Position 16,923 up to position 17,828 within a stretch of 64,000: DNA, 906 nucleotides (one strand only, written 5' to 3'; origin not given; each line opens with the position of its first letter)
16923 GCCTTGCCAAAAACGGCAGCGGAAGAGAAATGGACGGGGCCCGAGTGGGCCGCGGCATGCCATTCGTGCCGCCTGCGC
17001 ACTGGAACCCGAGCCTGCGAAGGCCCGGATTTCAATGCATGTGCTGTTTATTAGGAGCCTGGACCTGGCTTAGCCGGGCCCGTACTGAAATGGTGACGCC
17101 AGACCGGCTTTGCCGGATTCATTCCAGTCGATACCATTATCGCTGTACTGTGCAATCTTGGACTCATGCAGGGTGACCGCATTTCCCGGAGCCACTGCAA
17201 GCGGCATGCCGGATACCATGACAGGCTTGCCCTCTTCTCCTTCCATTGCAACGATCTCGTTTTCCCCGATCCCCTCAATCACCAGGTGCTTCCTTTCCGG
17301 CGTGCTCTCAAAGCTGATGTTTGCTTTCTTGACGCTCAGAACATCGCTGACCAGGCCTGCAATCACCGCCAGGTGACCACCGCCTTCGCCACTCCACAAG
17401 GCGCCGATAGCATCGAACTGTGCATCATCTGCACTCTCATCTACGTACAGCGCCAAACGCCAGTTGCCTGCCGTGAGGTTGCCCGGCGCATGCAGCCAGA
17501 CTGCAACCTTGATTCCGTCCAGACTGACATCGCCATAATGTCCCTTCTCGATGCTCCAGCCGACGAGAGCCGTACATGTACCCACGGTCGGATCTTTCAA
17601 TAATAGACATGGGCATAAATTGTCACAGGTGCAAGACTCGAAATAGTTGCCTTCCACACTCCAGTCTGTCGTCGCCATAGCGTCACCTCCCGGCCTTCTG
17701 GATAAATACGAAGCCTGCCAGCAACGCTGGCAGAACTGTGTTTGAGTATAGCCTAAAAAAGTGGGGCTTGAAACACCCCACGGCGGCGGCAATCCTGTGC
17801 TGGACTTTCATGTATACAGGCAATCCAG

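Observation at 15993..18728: Tandem DUF1326-like paralogues, one Tat-exported and one cytoplasmic, divergent from a DUF2182-like metal-binding membrane protein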

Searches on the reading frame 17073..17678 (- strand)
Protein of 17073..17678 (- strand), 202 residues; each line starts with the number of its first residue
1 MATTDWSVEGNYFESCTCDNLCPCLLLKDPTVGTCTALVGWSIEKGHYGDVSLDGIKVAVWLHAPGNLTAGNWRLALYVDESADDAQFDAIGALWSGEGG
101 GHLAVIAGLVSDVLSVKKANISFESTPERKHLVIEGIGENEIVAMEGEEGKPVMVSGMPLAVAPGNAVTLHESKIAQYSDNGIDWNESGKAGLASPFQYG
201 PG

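Call 3: search_protein_families(library=pfam, proteins=[window:17073-17678:-], max_evalue=0.01)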
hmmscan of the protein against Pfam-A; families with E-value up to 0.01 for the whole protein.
seq(202 aa): 1 family
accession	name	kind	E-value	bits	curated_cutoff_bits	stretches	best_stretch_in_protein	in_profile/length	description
PF07040.16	DUF1326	-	3.9e-48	164.4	25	1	14-190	1-176/177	Protein of unknown function (DUF1326)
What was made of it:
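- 17070..17678 (-): Cytoplasmic DUF1326 paralogue, 202 aa, no signal peptide. PF07040 E 3.9e-48 (call 3).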

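Call 4: search_protein_families(library=ncbifam, proteins=[window:17073-17678:-], max_evalue=0.01)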
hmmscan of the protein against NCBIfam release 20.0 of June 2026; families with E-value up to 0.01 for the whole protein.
seq(202 aa): 0 families

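Call 17: search_solved_structures(query=window:17073-17678:-, max_evalue=10)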
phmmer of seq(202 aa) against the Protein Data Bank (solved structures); distinct sequences matched with E-value up to 10: 2.
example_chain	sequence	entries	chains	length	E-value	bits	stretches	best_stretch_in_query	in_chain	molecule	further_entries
3rgn_A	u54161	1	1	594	0.94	12.2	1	45-102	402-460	Vitamin B12 transporter BtuB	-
1nqf_A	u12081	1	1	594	1.2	11.9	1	46-102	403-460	Vitamin B12 receptor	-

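Call 20: find_related_loci(query=A1, collection=genome_contigs, flank=6000)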
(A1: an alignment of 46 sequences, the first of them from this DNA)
Query A1 (202 aa) in genome_contigs; peptide patterns used: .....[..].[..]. (x = any residue, [..] = any of these).
600 stretches matched a pattern (row limit reached: there are more); 586 encode a relative of the query (tblastn E <= 1e-3); the best 80 are kept; 80 distinct loci.
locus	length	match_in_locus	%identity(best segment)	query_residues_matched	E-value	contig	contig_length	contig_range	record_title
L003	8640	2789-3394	90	1-202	3e-122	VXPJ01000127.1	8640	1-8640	MAG: Proteobacteria bacterium isolate SB0662_bin_53 NODE_6116_length_8640_cov_23.685964, whole genome shotgun sequence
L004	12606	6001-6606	90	1-202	1e-121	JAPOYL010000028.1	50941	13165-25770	MAG: Gammaproteobacteria bacterium isolate COS4_bin_31 NODE_671_length_50941_cov_9.29169, whole genome shotgun sequence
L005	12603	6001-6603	90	1-201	9e-121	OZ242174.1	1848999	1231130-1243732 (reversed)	MAG: Gammaproteobacteria bacterium isolate e81882f9-224b-47fe-8761-2b228011601b genome assembly, chromosome: 1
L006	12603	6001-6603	76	1-201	9e-104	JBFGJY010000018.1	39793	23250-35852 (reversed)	MAG: Gammaproteobacteria bacterium isolate Mix_sand03.2021.01.D.33 k141_356615_length_39793_cov_12.1302, whole genome sh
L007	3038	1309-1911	73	1-201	9e-103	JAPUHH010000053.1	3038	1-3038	MAG: Gammaproteobacteria bacterium isolate KW1-S05_58 KW1-S05_58_cg53, whole genome shotgun sequence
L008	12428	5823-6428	90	1-202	3e-121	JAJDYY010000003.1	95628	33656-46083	MAG: Gammaproteobacteria bacterium isolate jk18x34bins.59 k141_343548, whole genome shotgun sequence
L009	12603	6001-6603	72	1-201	9e-100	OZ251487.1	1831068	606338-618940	MAG: Gammaproteobacteria bacterium isolate 228f2a21-a95a-458e-8103-944e5a4c5d0e genome assembly, chromosome: 1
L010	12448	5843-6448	90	1-202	8e-122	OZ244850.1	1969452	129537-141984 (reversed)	MAG: Gammaproteobacteria bacterium isolate ed37e13b-53fa-493c-b8f4-17445a644a29 genome assembly, chromosome: 1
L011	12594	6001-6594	54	4-201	2e-73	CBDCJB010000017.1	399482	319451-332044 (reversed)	MAG: Gammaproteobacteria bacterium isolate 73aac9d3-0341-4cc4-bdea-3f58c6bb4f33 genome assembly, contig: contig_17, whol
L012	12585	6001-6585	56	5-199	8e-72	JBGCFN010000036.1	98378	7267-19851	MAG: Gammaproteobacteria bacterium isolate SGMAG-20 contig36, whole genome shotgun sequence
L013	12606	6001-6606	53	1-201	2e-70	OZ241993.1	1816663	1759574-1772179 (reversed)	MAG: uncultured candidatus Porisulfidus sp. isolate ba64636f-2cd1-4e9a-8eaa-ecd0b0529e97 genome assembly, chromosome: 1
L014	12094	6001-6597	56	1-199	3e-70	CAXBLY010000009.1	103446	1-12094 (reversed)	MAG TPA_asm: uncultured Gammaproteobacteria bacterium isolate ERR2762111_concoct_111 genome assembly, contig: ERZ3422204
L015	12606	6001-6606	52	1-201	4e-70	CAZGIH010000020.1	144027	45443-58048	MAG TPA_asm: uncultured Chromatiales bacterium isolate SRP338948_co1_43 genome assembly, contig: k141_416315, whole geno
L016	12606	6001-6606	52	1-201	4e-70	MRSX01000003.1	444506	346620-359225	MAG: Candidatus Porisulfidus sp. TsSOB lac_sponge_s2o1_TsSOB_curated_scaffold_2, whole genome shotgun sequence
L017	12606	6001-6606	52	1-201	6e-70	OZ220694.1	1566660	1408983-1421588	MAG: uncultured candidatus Porisulfidus sp. isolate d7aced61-d1d5-4481-893f-ca77f0084939 genome assembly, chromosome: 1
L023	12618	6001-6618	54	1-201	8e-67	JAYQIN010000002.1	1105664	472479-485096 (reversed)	MAG: Thiothrix sp. isolate SD4487_NP_metabat_bins_2.tsv.828 contig_9353_pilon, whole genome shotgun sequence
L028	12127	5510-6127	54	1-201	4e-66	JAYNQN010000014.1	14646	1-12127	MAG: Gammaproteobacteria bacterium isolate 139539_COM_metabat_bins_2.tsv.028 NODE_5338_length_14646_cov_5.222877, whole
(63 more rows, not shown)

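Call 28: predict_structure(alignment_id=A1)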
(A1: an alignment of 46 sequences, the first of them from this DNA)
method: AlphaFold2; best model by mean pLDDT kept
length: 202 residues; sequences in the alignment: 46
mean_pLDDT: 95.3   pTM: 0.91
mean pLDDT of the five models: 95.3, 95.2, 94.7, 93.9, 92.6
residues with pLDDT >= 90: 186; 70-90: 14; 50-70: 1; < 50: 1
segments of 3 or more residues with pLDDT < 50: none
pLDDT, mean of each block of 10 residues (from residue 1): 86 95 92 96 98 99 95 98 98 95 94 98 97 99 95 92 90 98 98 97 82
secondary structure, 60 per line:
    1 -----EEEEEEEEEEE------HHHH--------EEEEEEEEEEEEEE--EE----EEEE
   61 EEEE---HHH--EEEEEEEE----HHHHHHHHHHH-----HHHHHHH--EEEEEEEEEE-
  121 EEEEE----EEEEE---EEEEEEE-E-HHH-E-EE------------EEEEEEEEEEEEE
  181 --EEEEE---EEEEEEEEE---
elements in order: E6-16 H23-26 E35-48 E57-64 E73-80 H85-95 H101-107 E110-119 E121-125 E130-134 E138-144 E168-180 E183-187 E191-199
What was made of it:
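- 17070..17678 (-): AlphaFold2 model with mean pLDDT 95.3 (call 28).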

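Call 44: search_protein_families(library=pfam, proteins=[L023:4464-5780:-, L028:3973-5307:-], max_evalue=0.001)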
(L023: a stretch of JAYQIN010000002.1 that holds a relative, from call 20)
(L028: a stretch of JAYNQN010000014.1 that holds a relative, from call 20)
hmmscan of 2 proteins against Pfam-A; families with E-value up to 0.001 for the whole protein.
L023:4464-5780:- (438 aa): 2 families
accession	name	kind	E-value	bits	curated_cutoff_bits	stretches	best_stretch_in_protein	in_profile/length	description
PF09948.15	PpoB2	-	7e-59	199.4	28.7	1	237-413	1-174/188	Copper chaperone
PF04314.18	PCuAC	-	4.7e-28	97.7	29.4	1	76-184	1-109/109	Copper chaperone PCu(A)C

L028:3973-5307:- (444 aa): 2 families
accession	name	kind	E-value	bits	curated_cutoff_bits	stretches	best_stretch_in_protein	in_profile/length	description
PF09948.15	PpoB2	-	1.2e-58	198.6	28.7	1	243-419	1-174/188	Copper chaperone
PF04314.18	PCuAC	-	2.2e-27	95.5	29.4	1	82-190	1-109/109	Copper chaperone PCu(A)C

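Call 54: search_protein_representatives(alignment_id=A1)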
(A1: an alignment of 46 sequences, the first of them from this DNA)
Query: 46 sequences, 202 profile positions. Proteins with E-value up to 0.001 (for the whole library): 5927; up to 1e-10: 3130; up to 1e-30: 322. The best 150 are listed.
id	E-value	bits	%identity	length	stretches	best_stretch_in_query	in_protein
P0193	1.8e-85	302.2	-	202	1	3-201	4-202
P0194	2.9e-82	291.7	-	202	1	3-201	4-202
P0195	5.4e-79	281.1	-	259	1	4-200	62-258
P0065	4.9e-76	271.4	-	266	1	3-201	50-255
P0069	7.6e-74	264.3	-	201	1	3-201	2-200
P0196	2.9e-71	255.8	-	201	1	3-201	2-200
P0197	3.4e-67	242.5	-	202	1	4-201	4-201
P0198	1.8e-66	240.2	-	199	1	3-200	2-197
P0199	2.8e-65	236.3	-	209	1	4-201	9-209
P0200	4.4e-65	235.7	-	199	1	5-200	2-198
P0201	1.3e-64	234.1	-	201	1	4-201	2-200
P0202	2.3e-64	233.3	-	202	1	3-200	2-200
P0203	2.0e-62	227.0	-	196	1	4-198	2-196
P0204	2.4e-62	226.7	-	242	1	4-200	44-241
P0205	2.0e-58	213.9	-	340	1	4-200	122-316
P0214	5.1e-52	193.0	-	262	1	4-153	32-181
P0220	5.0e-50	186.5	-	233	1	4-200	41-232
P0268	3.9e-41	157.5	-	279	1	2-200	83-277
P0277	2.7e-40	154.7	-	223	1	5-201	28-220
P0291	2.4e-39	151.6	-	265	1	6-197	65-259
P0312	8.9e-38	146.5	-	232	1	4-200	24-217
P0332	7.9e-37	143.4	-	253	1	3-200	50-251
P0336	1.1e-36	142.9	-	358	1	5-200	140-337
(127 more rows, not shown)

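Call 67: search_dna_similar(query=window:17073-17678:-, collection=plasmids, mode=protein, max_rows=40, rows=spread)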
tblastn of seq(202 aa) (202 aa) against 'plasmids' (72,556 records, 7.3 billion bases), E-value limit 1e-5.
Records with a match: 272; places in all: 297; records where one place covers at least 80% of the query: 175.
Best place of each record, by identity: <60% 272.
By first word of the organism name: Ralstonia 129; Sinorhizobium 58; Streptomyces 20; Bacillus 20; Rhodococcus 7; Burkholderia 4; Cupriavidus 4; Microvirga 3; Natrinema 3; Mycobacterium 2; and 19 more.
By predicted mobility (MOB-suite, as given by PLSDB): mobilizable 110; non-mobilizable 98; conjugative 64.
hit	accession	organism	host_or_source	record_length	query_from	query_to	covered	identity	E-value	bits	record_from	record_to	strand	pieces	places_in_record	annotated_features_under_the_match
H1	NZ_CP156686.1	Burkholderia stagnalis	Bacterial cells,soils collected in ...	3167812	2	199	98%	32.0%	4e-29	120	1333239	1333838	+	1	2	none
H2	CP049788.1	Ralstonia solanacearum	whole organism,isolated from the ...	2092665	3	199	98%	32.2%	4e-29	120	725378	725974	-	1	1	DUF1326 domain-containing protein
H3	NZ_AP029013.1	Ralstonia pseudosolanacearum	-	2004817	3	199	98%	32.2%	4e-29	120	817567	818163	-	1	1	none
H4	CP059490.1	Ralstonia solanacearum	Casuarina equisetifolia,plant ...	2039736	3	199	98%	32.2%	4e-29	120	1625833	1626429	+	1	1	DUF1326 domain-containing protein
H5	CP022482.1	Ralstonia solanacearum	peanut,cell culture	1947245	3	199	98%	32.2%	4e-29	120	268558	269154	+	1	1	DUF1326 domain-containing protein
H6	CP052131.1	Ralstonia solanacearum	tomato,cell culture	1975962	3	199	98%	32.2%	4e-29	120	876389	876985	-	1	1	DUF1326 domain-containing protein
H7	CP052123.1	Ralstonia solanacearum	tomato,cell culture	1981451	3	199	98%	32.2%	4e-29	120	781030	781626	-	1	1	DUF1326 domain-containing protein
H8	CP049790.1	Ralstonia solanacearum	whole organism,isolated from the ...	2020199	3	199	98%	32.2%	4e-29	120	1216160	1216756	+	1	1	DUF1326 domain-containing protein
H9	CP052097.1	Ralstonia solanacearum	tomato,cell culture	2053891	3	199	98%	32.2%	4e-29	120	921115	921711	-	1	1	none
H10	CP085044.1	Ralstonia solanacearum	sunflower,cell culture,stem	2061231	3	199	98%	32.2%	4e-29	120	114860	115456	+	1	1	DUF1326 domain-containing protein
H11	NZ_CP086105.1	Ralstonia sp. RS650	sunflower,cell culture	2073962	3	199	98%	32.2%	4e-29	120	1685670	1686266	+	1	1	none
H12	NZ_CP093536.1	Ralstonia pseudosolanacearum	cell culture,pepper stem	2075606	3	199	98%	32.2%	4e-29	120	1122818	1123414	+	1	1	none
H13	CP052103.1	Ralstonia solanacearum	tomato,cell culture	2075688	3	199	98%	32.2%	4e-29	120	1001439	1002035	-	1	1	DUF1326 domain-containing protein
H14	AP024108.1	Ralstonia solanacearum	-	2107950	3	199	98%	32.2%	4e-29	120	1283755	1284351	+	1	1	hypothetical protein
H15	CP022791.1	Ralstonia solanacearum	Solanum tuberosum,single cell,Potato ...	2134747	3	199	98%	32.2%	4e-29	120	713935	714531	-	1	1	DUF1326 domain-containing protein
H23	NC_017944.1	Haloferax mediterranei ATCC 33500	-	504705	3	198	97%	27.6%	2e-16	84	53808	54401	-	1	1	DUF1326 domain-containing protein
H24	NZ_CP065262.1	Streptomyces clavuligerus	cell culture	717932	1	201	100%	26.3%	1e-16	85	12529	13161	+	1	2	DUF1326 domain-containing protein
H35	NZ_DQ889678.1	Bacillus cereus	-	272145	1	125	62%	31.8%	4e-18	89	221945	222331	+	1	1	DUF1326 domain-containing protein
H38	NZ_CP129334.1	Rhodococcus sp. M8-50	cell culture,nitrile contaminated soil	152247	4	121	58%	31.5%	1e-11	70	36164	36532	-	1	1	DUF1326 domain-containing protein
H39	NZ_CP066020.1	Cupriavidus necator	-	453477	4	114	55%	33.3%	3e-11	69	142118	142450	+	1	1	DUF1326 domain-containing protein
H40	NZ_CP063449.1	Novosphingobium sp. ES2-1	mixed culture,activated sludge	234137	6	116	55%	27.9%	8e-9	62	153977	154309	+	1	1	DUF1326 domain-containing protein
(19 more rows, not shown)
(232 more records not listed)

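Call 68: get_annotated_region(hit=H2, flank=5000)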
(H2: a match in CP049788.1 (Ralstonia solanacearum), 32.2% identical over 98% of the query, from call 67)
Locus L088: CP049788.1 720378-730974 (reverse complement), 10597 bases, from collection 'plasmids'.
description: Ralstonia solanacearum strain B2 plasmid unnamed, complete sequence
organism: Ralstonia solanacearum (NCBI taxid 305)
taxonomy: Bacteria; Pseudomonadota; Betaproteobacteria; Burkholderiales; Burkholderiaceae; Ralstonia; Ralstonia solanacearum
host: -; source: whole organism,isolated from the tobacco substrate; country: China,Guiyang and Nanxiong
typing (MOB-suite, as given by PLSDB): non-mobilizable
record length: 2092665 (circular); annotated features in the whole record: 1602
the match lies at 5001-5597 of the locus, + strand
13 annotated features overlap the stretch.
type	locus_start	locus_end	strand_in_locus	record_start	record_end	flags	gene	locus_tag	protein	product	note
CDS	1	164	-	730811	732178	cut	-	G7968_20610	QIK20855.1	porin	-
CDS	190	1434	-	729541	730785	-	-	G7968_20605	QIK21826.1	cytochrome-c peroxidase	-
CDS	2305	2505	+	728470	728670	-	-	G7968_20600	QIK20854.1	hypothetical protein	-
CDS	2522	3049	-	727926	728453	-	-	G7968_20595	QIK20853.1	hypothetical protein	-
CDS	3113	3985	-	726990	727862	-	-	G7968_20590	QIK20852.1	D-amino-acid transaminase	-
CDS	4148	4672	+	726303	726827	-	-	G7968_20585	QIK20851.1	GNAT family N-acetyltransferase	-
CDS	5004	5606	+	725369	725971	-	-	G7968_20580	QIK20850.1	DUF1326 domain-containing protein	-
CDS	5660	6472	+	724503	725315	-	-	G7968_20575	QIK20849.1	DUF2182 domain-containing protein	-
CDS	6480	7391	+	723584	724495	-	-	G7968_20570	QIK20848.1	DMT family transporter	-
CDS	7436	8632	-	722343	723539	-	-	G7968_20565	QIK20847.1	cytochrome P450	-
CDS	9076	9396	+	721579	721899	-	-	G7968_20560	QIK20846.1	hypothetical protein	-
CDS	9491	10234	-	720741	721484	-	-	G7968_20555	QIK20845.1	ABC transporter ATP-binding protein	-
CDS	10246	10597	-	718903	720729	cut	-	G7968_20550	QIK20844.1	ATP-binding cassette domain-containing protein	-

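Call 69: get_annotated_region(hit=H35, flank=5000)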
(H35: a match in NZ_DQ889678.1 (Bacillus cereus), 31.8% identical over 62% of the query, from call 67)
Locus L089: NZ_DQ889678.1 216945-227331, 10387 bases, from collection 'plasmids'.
description: Bacillus cereus strain AH818 plasmid pPER272, complete sequence
organism: Bacillus cereus (NCBI taxid 1396)
taxonomy: Bacteria; Bacillota; Bacilli; Bacillales; Bacillaceae; Bacillus; Bacillus cereus
host: -; source: -; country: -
typing (MOB-suite, as given by PLSDB): non-mobilizable; replicon rep_cluster_125; mating-pair formation MPF_T
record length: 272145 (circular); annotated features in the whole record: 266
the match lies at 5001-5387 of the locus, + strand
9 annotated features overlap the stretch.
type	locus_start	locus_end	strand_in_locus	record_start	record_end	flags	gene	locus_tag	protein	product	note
CDS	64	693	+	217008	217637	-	-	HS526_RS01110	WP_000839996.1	hypothetical protein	-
CDS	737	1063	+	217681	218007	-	-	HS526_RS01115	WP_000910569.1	thioredoxin family protein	-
CDS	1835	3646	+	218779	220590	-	-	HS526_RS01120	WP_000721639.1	SH3 domain-containing protein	-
CDS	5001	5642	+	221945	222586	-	-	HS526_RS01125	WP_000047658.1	DUF1326 domain-containing protein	-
CDS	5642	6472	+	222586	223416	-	-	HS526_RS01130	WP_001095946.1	DUF2182 domain-containing protein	-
CDS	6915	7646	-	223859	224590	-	-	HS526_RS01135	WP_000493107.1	sulfite exporter TauE/SafE family protein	-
CDS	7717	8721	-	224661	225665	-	-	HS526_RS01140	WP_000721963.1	F510_1955 family glycosylhydrolase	-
CDS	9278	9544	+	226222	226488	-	-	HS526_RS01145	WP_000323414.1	hypothetical protein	-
CDS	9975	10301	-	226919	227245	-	-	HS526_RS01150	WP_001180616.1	four-helix bundle copper-binding protein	-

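Call 70: get_annotated_region(hit=H39, flank=5000)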
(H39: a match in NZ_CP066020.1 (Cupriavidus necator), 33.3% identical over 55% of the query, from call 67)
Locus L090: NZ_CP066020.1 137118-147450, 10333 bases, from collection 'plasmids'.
description: Cupriavidus necator strain FDAARGOS_1030 plasmid unnamed, complete sequence
organism: Cupriavidus necator (NCBI taxid 106590)
taxonomy: Bacteria; Pseudomonadota; Betaproteobacteria; Burkholderiales; Burkholderiaceae; Cupriavidus; Cupriavidus necator
host: -; source: -; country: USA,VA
typing (MOB-suite, as given by PLSDB): conjugative; replicon rep_cluster_120; relaxase MOBH,MOBP; mating-pair formation MPF_T
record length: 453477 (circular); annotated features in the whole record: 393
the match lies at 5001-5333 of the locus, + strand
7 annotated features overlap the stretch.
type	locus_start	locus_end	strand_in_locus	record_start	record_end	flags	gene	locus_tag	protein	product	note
CDS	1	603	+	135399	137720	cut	-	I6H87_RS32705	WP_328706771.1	S8 family peptidase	-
CDS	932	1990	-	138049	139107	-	-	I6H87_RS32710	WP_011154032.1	GNAT family N-acetyltransferase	-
CDS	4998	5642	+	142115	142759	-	-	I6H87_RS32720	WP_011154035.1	DUF1326 domain-containing protein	-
CDS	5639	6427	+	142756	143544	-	-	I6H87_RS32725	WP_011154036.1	DUF2182 domain-containing protein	-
CDS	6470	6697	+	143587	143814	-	-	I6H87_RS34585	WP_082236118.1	GDCCVxC domain-containing (seleno)protein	-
CDS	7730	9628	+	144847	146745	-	-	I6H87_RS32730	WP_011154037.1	potassium transporter Kup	-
CDS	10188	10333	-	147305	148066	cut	-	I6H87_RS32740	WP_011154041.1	aldolase/citrate lyase family protein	-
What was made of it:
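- In C. necator a GDCCVxC protein lies next to it (calls 69, 70).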

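Call 71: get_annotated_region(hit=H23, flank=4000)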
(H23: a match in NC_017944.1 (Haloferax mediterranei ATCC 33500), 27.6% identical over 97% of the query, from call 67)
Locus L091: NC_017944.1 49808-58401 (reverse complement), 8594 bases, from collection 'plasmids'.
description: Haloferax mediterranei ATCC 33500 plasmid pHM500, complete sequence
organism: Haloferax mediterranei ATCC 33500 (NCBI taxid 523841)
taxonomy: Archaea; Euryarchaeota; Halobacteria; Halobacteriales; Haloferacaceae; Haloferax; Haloferax mediterranei; Haloferax mediterranei ATCC 33500
host: -; source: -; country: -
typing (MOB-suite, as given by PLSDB): non-mobilizable
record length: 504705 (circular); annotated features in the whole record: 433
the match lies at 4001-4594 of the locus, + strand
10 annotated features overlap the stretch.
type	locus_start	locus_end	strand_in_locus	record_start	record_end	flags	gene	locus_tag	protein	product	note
CDS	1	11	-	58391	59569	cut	-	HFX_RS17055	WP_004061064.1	thiolase family protein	GO:0006635 - fatty acid beta-oxidation [Evidence IEA]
CDS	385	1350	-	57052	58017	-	-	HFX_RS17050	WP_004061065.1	ArsA family ATPase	-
CDS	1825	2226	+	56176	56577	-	-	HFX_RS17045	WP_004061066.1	hypothetical protein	-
CDS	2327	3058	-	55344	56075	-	-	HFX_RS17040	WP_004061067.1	GNAT family N-acetyltransferase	-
CDS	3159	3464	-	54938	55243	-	yciH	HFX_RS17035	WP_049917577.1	stress response translation initiation inhibitor YciH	-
CDS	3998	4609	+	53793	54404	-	-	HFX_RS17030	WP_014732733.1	DUF1326 domain-containing protein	-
CDS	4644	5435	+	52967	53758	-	-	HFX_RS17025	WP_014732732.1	DUF2182 domain-containing protein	-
CDS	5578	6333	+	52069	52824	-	-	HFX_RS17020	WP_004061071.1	GNAT family N-acetyltransferase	-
CDS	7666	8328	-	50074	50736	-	npdG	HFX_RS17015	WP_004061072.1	NADPH-dependent F420 reductase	-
CDS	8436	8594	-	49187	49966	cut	-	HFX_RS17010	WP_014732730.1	IclR family transcriptional regulator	GO:0006355 - regulation of DNA-templated transcription [Evidence IEA]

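Call 72: get_annotated_region(hit=H38, flank=4000)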
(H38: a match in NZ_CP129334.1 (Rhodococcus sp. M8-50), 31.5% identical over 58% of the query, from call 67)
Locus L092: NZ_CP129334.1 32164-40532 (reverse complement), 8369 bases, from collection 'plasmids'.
description: Rhodococcus sp. M8-50 plasmid unnamed1, complete sequence
organism: Rhodococcus sp. M8-50 (NCBI taxid 3058376)
taxonomy: Bacteria; Actinomycetota; Actinomycetes; Mycobacteriales; Nocardiaceae; Rhodococcus; Rhodococcus sp. M8-50
host: -; source: cell culture,nitrile contaminated soil; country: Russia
typing (MOB-suite, as given by PLSDB): conjugative; relaxase MOBF; mating-pair formation MPF_T
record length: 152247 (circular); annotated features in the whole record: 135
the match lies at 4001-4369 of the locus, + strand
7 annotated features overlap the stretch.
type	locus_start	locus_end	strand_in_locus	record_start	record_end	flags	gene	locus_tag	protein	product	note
CDS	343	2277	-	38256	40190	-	acs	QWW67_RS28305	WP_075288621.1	acetate--CoA ligase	GO:0019427 - acetyl-CoA biosynthetic process from acetate [Evidence IEA]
CDS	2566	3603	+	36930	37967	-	-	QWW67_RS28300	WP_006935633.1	aliphatic amidase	GO:0006807 - nitrogen compound metabolic process [Evidence IEA]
CDS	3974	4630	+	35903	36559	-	-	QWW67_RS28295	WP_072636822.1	DUF1326 domain-containing protein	-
CDS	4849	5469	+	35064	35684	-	-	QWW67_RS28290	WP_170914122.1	DUF2182 domain-containing protein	-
CDS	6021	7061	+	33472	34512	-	-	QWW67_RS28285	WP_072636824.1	ABC transporter substrate-binding protein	-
CDS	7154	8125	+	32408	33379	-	-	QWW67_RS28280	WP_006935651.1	iron chelate uptake ABC transporter family permease subunit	-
CDS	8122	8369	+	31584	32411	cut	-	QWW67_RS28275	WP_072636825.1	ABC transporter ATP-binding protein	-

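Call 73: get_annotated_region(hit=H40, flank=4000)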
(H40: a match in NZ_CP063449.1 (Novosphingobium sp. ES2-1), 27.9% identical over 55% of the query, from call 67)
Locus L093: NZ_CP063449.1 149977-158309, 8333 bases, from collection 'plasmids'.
description: Novosphingobium sp. ES2-1 plasmid p4, complete sequence
organism: Novosphingobium sp. ES2-1 (NCBI taxid 2780074)
taxonomy: Bacteria; Pseudomonadota; Alphaproteobacteria; Sphingomonadales; Sphingomonadaceae; Novosphingobium; Novosphingobium sp. ES2-1
host: -; source: mixed culture,activated sludge; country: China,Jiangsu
typing (MOB-suite, as given by PLSDB): conjugative; replicon rep_cluster_373; relaxase MOBF; mating-pair formation MPF_F
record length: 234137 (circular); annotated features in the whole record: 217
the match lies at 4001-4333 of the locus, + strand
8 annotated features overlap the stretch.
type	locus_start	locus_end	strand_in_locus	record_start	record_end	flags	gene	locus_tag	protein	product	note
CDS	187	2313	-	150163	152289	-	-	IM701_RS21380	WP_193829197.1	TonB-dependent siderophore receptor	GO:0015891 - siderophore transport [Evidence IEA]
CDS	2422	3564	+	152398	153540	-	-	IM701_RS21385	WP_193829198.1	PepSY-associated TM helix domain-containing protein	-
CDS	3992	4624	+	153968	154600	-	-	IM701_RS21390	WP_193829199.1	DUF1326 domain-containing protein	-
CDS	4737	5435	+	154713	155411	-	-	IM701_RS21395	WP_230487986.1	DUF2182 domain-containing protein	-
CDS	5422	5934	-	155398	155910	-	cobU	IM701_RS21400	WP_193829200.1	bifunctional adenosylcobinamide kinase/adenosylcobinamide-phosphate guanylyltransferase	GO:0009236 - cobalamin biosynthetic process [Evidence IEA]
CDS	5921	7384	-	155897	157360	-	-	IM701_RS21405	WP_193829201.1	cobyric acid synthase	GO:0009236 - cobalamin biosynthetic process [Evidence IEA]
CDS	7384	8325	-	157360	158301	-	cbiB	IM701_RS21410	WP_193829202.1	adenosylcobinamide-phosphate synthase CbiB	GO:0009236 - cobalamin biosynthetic process [Evidence IEA]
CDS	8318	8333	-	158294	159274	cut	cobD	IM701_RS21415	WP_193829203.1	threonine-phosphate decarboxylase CobD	GO:0009236 - cobalamin biosynthetic process [Evidence IEA]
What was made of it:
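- The pair is also adjacent on bacterial and archaeal plasmids (calls 68-73). Other plasmid contexts point to iron or cobalt instead: iron-chelate ABC transporter, TonB receptor, cobalamin genes (calls 72, 73).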
